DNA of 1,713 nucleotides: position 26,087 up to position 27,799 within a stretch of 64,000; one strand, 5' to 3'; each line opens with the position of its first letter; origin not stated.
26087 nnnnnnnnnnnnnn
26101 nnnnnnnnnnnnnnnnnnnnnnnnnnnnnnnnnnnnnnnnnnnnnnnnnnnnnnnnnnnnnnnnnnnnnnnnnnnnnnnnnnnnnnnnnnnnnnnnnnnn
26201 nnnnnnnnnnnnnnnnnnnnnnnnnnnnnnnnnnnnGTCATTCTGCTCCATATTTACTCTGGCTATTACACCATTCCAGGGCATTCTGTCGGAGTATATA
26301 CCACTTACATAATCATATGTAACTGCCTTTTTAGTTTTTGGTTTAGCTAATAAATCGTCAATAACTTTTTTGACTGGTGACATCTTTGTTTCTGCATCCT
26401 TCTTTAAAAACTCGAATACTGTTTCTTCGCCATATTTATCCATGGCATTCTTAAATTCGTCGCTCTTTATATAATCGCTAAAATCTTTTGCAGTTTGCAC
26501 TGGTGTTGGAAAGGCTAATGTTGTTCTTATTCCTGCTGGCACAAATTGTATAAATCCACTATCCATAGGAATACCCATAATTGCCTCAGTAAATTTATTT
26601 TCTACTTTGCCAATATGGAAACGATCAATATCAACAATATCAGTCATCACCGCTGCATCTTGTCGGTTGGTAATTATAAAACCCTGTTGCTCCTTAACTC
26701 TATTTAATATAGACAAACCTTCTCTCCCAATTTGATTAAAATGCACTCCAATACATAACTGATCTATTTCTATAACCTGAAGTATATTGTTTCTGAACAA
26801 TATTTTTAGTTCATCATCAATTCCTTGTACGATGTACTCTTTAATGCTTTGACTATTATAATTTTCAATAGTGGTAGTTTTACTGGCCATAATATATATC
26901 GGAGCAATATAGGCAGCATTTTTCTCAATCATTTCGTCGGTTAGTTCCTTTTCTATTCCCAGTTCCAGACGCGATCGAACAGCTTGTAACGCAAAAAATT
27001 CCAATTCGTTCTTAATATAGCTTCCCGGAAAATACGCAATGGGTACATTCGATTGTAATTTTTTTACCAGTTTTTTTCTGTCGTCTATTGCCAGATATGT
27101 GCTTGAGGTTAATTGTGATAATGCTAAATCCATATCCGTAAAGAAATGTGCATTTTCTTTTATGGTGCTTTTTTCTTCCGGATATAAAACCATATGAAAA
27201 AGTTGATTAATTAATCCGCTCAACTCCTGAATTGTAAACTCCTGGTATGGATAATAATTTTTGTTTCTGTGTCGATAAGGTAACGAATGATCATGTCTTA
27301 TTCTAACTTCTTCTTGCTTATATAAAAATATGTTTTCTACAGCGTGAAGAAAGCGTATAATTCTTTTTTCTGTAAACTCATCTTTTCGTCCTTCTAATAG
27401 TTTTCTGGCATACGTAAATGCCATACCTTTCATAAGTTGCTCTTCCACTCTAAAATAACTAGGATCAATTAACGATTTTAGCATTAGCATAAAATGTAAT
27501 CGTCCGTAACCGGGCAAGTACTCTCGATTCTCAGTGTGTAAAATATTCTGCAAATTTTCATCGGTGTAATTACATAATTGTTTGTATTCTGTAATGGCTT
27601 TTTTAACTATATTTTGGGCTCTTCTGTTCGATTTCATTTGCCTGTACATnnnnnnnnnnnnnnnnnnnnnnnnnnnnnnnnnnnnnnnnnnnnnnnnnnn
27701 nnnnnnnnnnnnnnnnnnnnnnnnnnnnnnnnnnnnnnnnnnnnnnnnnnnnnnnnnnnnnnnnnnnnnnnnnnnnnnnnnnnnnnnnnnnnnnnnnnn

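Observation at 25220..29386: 1388-aa fusion of a GT4-like glycosyltransferase, an unassigned ~450-aa region and a phosphodiester glycosidase domain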

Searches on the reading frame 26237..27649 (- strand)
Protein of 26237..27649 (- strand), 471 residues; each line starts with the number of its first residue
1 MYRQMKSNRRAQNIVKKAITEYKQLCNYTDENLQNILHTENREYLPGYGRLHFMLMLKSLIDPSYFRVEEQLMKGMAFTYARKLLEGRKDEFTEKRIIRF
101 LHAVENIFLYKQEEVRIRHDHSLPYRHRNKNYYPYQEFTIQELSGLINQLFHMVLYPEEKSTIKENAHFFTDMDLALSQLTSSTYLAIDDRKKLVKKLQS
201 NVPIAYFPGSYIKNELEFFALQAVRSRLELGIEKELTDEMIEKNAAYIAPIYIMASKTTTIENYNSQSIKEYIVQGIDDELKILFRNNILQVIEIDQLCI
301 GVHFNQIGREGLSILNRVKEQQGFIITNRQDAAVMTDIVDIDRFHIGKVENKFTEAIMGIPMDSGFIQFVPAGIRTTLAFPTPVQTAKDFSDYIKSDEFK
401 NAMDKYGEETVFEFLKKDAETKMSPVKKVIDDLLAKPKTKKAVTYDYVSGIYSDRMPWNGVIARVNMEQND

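Call 27: search_protein_representatives(protein=window:26237-27649:-)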
Query: 471 residues. Proteins with E-value up to 0.001 (for the whole library): 112; up to 1e-10: 86; up to 1e-30: 52. The best 112 are listed.
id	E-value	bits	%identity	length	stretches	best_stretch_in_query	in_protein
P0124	4.9e-163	559.9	55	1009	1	2-470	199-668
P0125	1.2e-146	505.9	50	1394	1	1-467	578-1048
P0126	4.9e-132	457.7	45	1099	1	4-468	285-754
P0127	1.2e-123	430.0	45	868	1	2-467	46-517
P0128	1.2e-110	387.2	39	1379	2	2-465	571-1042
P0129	1.5e-108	380.3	40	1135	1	17-465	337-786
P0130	6.8e-101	355.1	43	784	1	13-467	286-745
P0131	1.2e-100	354.3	38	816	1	2-466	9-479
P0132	2.5e-97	343.4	41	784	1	2-466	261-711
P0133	2.3e-96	340.2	40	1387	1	11-465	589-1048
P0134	1.3e-93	331.1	38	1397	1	12-467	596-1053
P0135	3.4e-91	323.1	41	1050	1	36-468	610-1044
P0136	1.2e-85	304.9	41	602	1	52-465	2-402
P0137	1.2e-80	288.4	34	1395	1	15-469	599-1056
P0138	5.9e-80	286.1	34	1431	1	2-466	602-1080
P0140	6.6e-74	266.2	31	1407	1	13-467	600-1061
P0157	6.0e-46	174.1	28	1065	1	29-466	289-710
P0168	3.5e-36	141.8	28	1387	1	2-464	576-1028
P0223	1.2e-06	44.5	19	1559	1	246-436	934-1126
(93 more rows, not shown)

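Call 58: search_protein_families(library=pfam, proteins=[P0223, P0157, P0168], max_evalue=0.01)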
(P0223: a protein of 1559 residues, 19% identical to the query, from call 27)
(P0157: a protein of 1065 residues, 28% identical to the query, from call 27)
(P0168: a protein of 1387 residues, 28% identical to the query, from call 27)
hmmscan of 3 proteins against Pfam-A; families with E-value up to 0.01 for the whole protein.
P0223 (1559 aa): 1 family
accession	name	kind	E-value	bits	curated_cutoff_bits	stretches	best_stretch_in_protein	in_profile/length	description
PF09992.14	NAGPA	-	4.9e-16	59.8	25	1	1376-1529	57-166/169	Phosphodiester glycosidase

P0157 (1065 aa): 1 family
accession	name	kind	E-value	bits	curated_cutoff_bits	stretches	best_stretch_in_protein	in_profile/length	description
PF09992.14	NAGPA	-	2.5e-17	64.1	25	1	907-1050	54-166/169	Phosphodiester glycosidase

P0168 (1387 aa): 2 families
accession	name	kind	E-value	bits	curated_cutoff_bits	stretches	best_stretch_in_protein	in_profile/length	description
PF09992.14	NAGPA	-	8.9e-16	59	25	1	1242-1368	57-162/169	Phosphodiester glycosidase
PF00534.26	Glycos_transf_1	-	2.7e-07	30.7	26.4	1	467-553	86-171/172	Glycosyl transferases group 1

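Call 66: find_homologous_proteins(query=P0140, region=1-1407)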
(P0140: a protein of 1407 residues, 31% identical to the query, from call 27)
Query P0140, residues 1-1407 (1407 aa): 791 proteins with E <= 0.001 among 8000 candidates; the best 120 are listed.
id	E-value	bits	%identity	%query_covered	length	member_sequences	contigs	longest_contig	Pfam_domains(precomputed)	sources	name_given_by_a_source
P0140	0.0e+0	3288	100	100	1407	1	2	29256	PF00534.27,PF09992.15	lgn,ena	-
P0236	0.0e+0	1876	59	99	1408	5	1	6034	PF00534.27,PF09992.15,PF13692.13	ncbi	-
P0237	0.0e+0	1868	59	99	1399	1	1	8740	PF00534.27,PF09992.15,PF13692.13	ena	-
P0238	0.0e+0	1867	58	99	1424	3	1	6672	PF00534.27,PF09992.15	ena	-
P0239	0.0e+0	1866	58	99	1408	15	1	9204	PF00534.27,PF09992.15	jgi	-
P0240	0.0e+0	1863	58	99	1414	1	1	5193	PF00534.27,PF09992.15,PF13692.13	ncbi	-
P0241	0.0e+0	1863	58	99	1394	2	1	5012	PF09992.15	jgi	jgi:hypothetical protein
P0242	0.0e+0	1858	58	99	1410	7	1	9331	PF00534.27,PF09992.15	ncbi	-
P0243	0.0e+0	1852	57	100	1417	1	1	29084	PF00534.27,PF09992.15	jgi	jgi:glycosyltransferase involved in cell wall biosynthesis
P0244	0.0e+0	1846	57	99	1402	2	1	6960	PF00534.27,PF09992.15,PF13692.13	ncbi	-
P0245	0.0e+0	1837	58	99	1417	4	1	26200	PF00534.27,PF09992.15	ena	-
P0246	0.0e+0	1835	57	99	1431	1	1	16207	PF00534.27,PF09992.15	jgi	jgi:hypothetical protein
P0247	0.0e+0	1823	58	99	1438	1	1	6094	PF00534.27,PF09992.15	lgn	-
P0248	0.0e+0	1823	57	99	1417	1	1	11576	PF00534.27,PF09992.15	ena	-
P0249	0.0e+0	1819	58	99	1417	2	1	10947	PF00534.27,PF09992.15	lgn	-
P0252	0.0e+0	1379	45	99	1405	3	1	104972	PF00534.27,PF09992.15,PF13692.13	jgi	-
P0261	0.0e+0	1314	45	99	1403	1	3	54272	PF00534.27,PF09992.15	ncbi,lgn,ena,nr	ncbi:MAG: phosphodiester glycosidase family protein [Bacteriovoracaceae bacterium]|nr:phosphodiester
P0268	0.0e+0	1264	43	99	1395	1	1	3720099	PF09992.15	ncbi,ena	-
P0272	0.0e+0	1254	43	99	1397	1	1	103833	PF00534.27,PF09992.15,PF13692.13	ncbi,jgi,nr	ncbi:MAG: glycosyltransferase [Calditrichaeota bacterium]|nr:glycosyltransferase [Calditrichota bact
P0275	0.0e+0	1247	43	99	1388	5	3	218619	PF00534.27,PF09992.15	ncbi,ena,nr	ncbi:MAG: hypothetical protein HN353_04890 [Bdellovibrionales bacterium]|nr:hypothetical protein [Bd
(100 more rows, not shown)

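Call 67: find_encoding_contigs(protein=P0272, flank=10000, max_places=1)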
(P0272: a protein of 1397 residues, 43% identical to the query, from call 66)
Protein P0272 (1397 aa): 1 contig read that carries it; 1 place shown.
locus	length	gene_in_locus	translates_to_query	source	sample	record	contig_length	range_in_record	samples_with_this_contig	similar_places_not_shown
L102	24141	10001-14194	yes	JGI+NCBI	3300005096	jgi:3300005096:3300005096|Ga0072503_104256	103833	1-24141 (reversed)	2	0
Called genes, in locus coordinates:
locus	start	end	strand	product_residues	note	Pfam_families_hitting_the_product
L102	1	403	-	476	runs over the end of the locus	PF02321:OEP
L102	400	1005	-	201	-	PF00440:TetR_N, PF17935:TetR_C_27 (weak)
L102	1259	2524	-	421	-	PF06134:RhaA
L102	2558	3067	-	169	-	PF14512:TM1586_NiRdase (faint), PF00881:Nitroreductase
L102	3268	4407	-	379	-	PF01208:URO-D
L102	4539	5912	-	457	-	PF01212:Beta_elim_lyase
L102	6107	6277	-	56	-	-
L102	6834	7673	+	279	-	PF01040:UbiA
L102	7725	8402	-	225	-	PF00072:Response_reg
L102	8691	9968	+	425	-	PF00534:Glycos_transf_1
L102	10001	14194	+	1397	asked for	PF00534:Glycos_transf_1, PF13692:Glyco_trans_1_4, PF09992:NAGPA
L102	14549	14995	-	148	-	PF13240:Zn_Ribbon_1 (weak), PF13248:Zn_ribbon_3 (weak)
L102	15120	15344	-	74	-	PF07927:HicA_toxin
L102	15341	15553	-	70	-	PF15919:HicB_lk_antitox, PF21748:UPF0150 (weak)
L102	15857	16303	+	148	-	PF02580:Tyr_Deacylase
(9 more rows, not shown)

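Call 68: find_encoding_contigs(protein=P0275, flank=10000, max_places=1)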
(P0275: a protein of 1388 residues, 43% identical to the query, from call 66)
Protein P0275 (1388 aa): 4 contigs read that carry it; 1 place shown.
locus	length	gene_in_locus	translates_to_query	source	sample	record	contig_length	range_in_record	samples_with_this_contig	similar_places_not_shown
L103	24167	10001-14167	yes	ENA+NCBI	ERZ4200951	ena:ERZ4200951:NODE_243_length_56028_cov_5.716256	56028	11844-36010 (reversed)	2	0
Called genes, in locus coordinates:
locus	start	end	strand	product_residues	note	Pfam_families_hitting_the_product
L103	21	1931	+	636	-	PF13727:CoA_binding_3, PF00106:adh_short (faint), PF01370:Epimerase, PF02719:Polysacc_synt_2, PF04321:RmlD_sub_bind, PF01073:3Beta_HSD, PF07993:NAD_binding_4 (faint), PF16363:GDP_Man_Dehyd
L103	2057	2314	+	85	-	-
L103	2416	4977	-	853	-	-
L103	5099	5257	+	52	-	-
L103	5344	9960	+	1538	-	PF01855:POR_N, PF17147:PFOR_II, PF01558:POR, PF13187:Fer4_9 (faint), PF12837:Fer4_6 (faint), PF12838:Fer4_7 (faint), PF13237:Fer4_10 (faint), PF13484:Fer4_16 (faint)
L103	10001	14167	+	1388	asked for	PF00534:Glycos_transf_1 (weak), PF09992:NAGPA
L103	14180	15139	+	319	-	PF00571:CBS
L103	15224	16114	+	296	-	-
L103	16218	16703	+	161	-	PF01058:Oxidored_q6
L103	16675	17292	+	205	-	PF00329:Complex1_30kDa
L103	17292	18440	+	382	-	PF00346:Complex1_49kDa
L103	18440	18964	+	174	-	PF13187:Fer4_9 (faint), PF14697:Fer4_21 (faint), PF13237:Fer4_10 (faint), PF12838:Fer4_7 (weak), PF13484:Fer4_16 (faint), PF00037:Fer4 (weak)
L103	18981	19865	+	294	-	-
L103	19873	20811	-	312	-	PF00413:Peptidase_M10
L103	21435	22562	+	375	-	PF00145:DNA_methylase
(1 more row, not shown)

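Call 69: find_encoding_contigs(protein=P0140, flank=10000, max_places=1)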
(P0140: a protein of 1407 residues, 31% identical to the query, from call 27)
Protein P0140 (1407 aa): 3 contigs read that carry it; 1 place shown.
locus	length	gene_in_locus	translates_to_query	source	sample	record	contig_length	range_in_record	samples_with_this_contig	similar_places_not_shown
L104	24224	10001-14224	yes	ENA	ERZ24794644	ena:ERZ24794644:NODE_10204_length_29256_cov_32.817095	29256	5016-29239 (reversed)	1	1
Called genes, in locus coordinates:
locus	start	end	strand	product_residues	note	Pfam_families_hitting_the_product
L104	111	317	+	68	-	-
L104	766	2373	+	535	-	PF00072:Response_reg, PF13428:TPR_14 (faint), PF13432:TPR_16 (faint), PF13174:TPR_6 (faint), PF14559:TPR_19 (faint), PF13424:TPR_12 (faint), PF07719:TPR_2 (faint), PF00515:TPR_1 (faint), +1 more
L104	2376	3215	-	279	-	PF00535:Glycos_transf_2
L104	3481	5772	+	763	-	PF00270:DEAD (faint), PF04851:ResIII (faint), PF06733:DEAD_2 (weak), PF13307:Helicase_C_2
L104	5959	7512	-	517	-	PF01019:G_glu_transpept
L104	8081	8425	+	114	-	PF01050:MannoseP_isomer, PF07883:Cupin_2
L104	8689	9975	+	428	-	PF00534:Glycos_transf_1, PF13692:Glyco_trans_1_4 (weak)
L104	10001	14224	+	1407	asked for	PF00534:Glycos_transf_1 (weak), PF09992:NAGPA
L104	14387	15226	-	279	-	PF03705:CheR_N, PF01739:CheR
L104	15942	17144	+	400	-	PF13379:NMT1_2, PF09084:NMT1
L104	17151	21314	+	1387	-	PF00672:HAMP (faint), PF01590:GAF (weak), PF13185:GAF_2, PF00512:HisKA, PF02518:HATPase_c, PF00072:Response_reg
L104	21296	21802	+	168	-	PF00072:Response_reg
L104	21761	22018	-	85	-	-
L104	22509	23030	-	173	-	PF13681:PilX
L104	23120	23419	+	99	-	-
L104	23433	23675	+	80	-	-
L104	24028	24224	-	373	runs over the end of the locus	PF01627:Hpt (weak), PF13487:HD_5, PF01966:HD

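Call 71: find_encoding_contigs(protein=P0268, flank=10000, max_places=1)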
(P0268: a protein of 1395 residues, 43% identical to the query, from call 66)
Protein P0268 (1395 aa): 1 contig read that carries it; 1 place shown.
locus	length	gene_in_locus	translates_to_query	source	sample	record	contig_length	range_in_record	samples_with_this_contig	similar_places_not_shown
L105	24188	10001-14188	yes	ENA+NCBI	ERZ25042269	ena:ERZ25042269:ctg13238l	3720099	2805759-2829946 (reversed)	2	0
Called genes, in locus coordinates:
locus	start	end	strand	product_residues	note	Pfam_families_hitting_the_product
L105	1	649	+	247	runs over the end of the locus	-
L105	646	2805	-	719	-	PF08323:Glyco_transf_5, PF00534:Glycos_transf_1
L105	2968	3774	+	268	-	PF01177:Asp_Glu_race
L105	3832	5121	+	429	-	-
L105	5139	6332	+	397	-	-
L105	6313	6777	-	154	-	-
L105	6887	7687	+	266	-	-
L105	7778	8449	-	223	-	PF01791:DeoC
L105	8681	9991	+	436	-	PF00534:Glycos_transf_1 (weak)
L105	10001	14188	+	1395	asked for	PF09992:NAGPA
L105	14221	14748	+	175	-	-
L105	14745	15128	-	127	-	PF13380:CoA_binding_2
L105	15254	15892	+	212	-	PF04263:TPK_catalytic, PF04265:TPK_B1_binding (weak)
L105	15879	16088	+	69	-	PF11127:YgaP-like_TM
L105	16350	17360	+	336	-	PF01116:F_bP_aldolase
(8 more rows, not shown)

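Call 72: find_encoding_contigs(protein=P0261, flank=10000, max_places=1)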
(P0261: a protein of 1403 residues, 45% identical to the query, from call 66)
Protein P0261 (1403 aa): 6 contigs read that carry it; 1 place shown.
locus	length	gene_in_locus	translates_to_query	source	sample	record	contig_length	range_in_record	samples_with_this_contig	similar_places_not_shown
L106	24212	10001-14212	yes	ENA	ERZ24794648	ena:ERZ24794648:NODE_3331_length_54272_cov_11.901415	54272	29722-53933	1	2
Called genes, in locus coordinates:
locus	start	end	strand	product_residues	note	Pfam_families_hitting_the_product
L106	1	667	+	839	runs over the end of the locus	PF23139:OB_YrrC, PF14520:HHH_5 (faint), PF14490:HHH_RecD2, PF13086:AAA_11 (faint), PF13245:AAA_19, PF13604:AAA_30, PF18335:SH3_13, PF13538:UvrD_C_2, +1 more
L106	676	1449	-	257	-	-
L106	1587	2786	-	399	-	-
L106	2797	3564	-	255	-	-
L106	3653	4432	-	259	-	PF01177:Asp_Glu_race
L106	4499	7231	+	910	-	PF02922:CBM_48 (weak), PF00128:Alpha-amylase (weak)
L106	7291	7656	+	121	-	-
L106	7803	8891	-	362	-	PF21016:RlmN_N (weak), PF04055:Radical_SAM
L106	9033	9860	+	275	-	PF03372:Exo_endo_phos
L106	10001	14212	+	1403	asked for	PF00534:Glycos_transf_1 (faint), PF09992:NAGPA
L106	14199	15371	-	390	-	PF00155:Aminotran_1_2, PF00266:Aminotran_5 (weak), PF01053:Cys_Met_Meta_PP (weak)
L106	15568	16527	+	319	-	-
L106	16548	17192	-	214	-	-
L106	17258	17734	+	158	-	-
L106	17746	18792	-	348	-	-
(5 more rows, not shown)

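Call 73: find_encoding_contigs(protein=P0252, flank=10000, max_places=1)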
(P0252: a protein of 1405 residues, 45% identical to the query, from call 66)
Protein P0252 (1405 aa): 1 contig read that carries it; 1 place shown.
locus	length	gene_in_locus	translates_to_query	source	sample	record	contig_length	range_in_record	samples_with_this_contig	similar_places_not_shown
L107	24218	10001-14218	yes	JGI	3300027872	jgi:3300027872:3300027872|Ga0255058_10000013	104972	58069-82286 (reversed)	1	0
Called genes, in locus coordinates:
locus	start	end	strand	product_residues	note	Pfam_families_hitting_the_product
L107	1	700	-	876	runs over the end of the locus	PF01326:PPDK_N, PF00391:PEP-utilizers, PF02896:PEP-utilizers_C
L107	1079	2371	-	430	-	PF00587:tRNA-synt_2b, PF03129:HGTP_anticodon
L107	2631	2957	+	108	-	PF04277:OAD_gamma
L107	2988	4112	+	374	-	PF03977:OAD_beta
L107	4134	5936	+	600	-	PF00682:HMGL-like, PF02436:PYC_OADA, PF25919:BSH_CusB (faint), PF25997:BSH_YhbJ (faint), PF00364:Biotin_lipoyl, PF25917:BSH_RND, PF25973:BSH_CzcB (faint)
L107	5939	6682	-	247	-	PF03099:BPL_LplA_LipB, PF16917:BPL_LplA_LipB_2 (weak)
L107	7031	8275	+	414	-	PF16491:Peptidase_M48_N, PF01435:Peptidase_M48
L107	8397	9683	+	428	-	PF00534:Glycos_transf_1, PF13692:Glyco_trans_1_4 (weak)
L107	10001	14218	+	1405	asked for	PF00534:Glycos_transf_1 (weak), PF13692:Glyco_trans_1_4 (weak), PF09992:NAGPA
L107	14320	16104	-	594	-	PF00009:GTP_EFTU, PF01926:MMR_HSR1 (weak), PF02421:FeoB_N (faint), PF03144:GTP_EFTU_D2, PF22042:EF-G_D2, PF00679:EFG_C, PF21018:BipA_C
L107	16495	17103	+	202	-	PF06347:SH3_4 (weak), PF08239:SH3_3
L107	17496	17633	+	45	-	-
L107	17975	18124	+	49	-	PF13683:rve_3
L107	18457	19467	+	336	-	PF00106:adh_short, PF01073:3Beta_HSD, PF01370:Epimerase, PF02719:Polysacc_synt_2, PF04321:RmlD_sub_bind, PF08659:KR (weak), PF13460:NAD_binding_10 (weak), PF16363:GDP_Man_Dehyd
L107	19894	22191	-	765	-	-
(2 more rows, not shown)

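Call 78: find_related_loci(query=P0157, collection=metagenome_contigs, flank=10000)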
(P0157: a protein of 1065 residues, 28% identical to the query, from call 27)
Query P0157 (1065 aa) in metagenome_contigs; peptide patterns used: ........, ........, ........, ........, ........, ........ (x = any residue, [..] = any of these).
65 stretches matched a pattern, but none encodes a relative of the query by tblastn (E <= 1e-3).

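Call 80: find_related_loci(query=A6, collection=metagenome_contigs, flank=8000)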
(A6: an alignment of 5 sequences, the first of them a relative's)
Query A6 (1065 aa) in metagenome_contigs; peptide patterns used: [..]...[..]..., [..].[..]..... (x = any residue, [..] = any of these).
600 stretches matched a pattern (row limit reached: there are more); 334 encode a relative of the query (tblastn E <= 1e-3); the best 80 are kept; 80 distinct loci.
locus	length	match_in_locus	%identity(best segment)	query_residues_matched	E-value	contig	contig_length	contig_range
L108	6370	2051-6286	44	4-1054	0e+0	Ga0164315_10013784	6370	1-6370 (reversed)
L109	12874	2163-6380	44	1-1055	0e+0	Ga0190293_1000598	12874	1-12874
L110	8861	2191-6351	43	19-1052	0e+0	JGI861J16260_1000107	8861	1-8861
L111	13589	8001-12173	42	1-1051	0e+0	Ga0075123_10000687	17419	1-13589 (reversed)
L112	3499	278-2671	42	276-1055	0e+0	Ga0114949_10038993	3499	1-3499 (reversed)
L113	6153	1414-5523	42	20-1055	0e+0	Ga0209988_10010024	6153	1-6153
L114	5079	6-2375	42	284-1055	0e+0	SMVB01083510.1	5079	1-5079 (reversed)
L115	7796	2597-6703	41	20-1054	0e+0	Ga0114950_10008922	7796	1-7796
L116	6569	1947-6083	40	11-1055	0e+0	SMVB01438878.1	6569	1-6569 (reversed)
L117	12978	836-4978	39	20-1056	2e-176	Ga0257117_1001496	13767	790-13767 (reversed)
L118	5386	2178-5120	36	106-1052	3e-180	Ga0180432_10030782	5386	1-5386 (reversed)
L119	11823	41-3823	36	106-1052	1e-175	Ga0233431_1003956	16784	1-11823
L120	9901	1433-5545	40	20-1056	1e-170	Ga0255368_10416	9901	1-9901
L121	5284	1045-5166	37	20-1056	1e-173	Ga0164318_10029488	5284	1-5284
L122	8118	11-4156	39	13-1056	3e-170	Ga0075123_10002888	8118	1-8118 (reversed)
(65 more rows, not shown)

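Call 87: search_protein_families(library=pfam, proteins=[L110:6409-6759:+, L104:8081-8425:+, window:26327-27616:-], max_evalue=1)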
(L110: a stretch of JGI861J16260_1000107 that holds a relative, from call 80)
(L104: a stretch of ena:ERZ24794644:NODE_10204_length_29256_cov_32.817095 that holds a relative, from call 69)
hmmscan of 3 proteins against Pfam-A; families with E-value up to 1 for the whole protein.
L110:6409-6759:+ (116 aa): 4 families
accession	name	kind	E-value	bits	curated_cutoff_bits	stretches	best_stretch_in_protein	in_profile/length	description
PF01050.24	MannoseP_isomer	-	1.4e-34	119.2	23.6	1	7-110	13-116/116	Mannose-6-phosphate isomerase C-terminal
PF07883.17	Cupin_2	-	1.3e-07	31.6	27.2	1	35-94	11-69/70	Cupin domain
PF12973.13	Cupin_7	-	0.11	12.7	27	1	26-89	37-95/105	ChrR Cupin-like domain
PF11699.14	CENP-C_C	-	0.25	12.1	29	1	15-87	5-77/85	Mif2/CENP-C like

L104:8081-8425:+ (114 aa): 6 families
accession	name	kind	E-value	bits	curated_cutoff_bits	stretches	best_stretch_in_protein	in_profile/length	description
PF01050.24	MannoseP_isomer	-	9.8e-35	119.7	23.6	1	4-107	13-116/116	Mannose-6-phosphate isomerase C-terminal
PF07883.17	Cupin_2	-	2.7e-09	37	27.2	1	30-90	9-68/70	Cupin domain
PF05899.18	Cupin_3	-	0.037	14.2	23.5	1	39-72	24-58/74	EutQ-like cupin domain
PF12973.13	Cupin_7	-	0.04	14.2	27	1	27-86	41-96/105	ChrR Cupin-like domain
PF14667.12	Polysacc_synt_C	-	0.18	12.4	28.7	1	37-86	36-93/111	Polysaccharide biosynthesis C-terminal domain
PF06719.19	AraC_N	-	0.3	11.1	24.2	1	45-74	27-56/150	AraC-type transcriptional regulator N-terminus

window:26327-27616:- (430 aa): 1 family
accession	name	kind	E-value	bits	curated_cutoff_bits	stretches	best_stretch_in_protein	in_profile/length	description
PF01339.22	CheB_methylest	-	0.2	11.8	24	1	182-325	15-149/174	CheB methylesterase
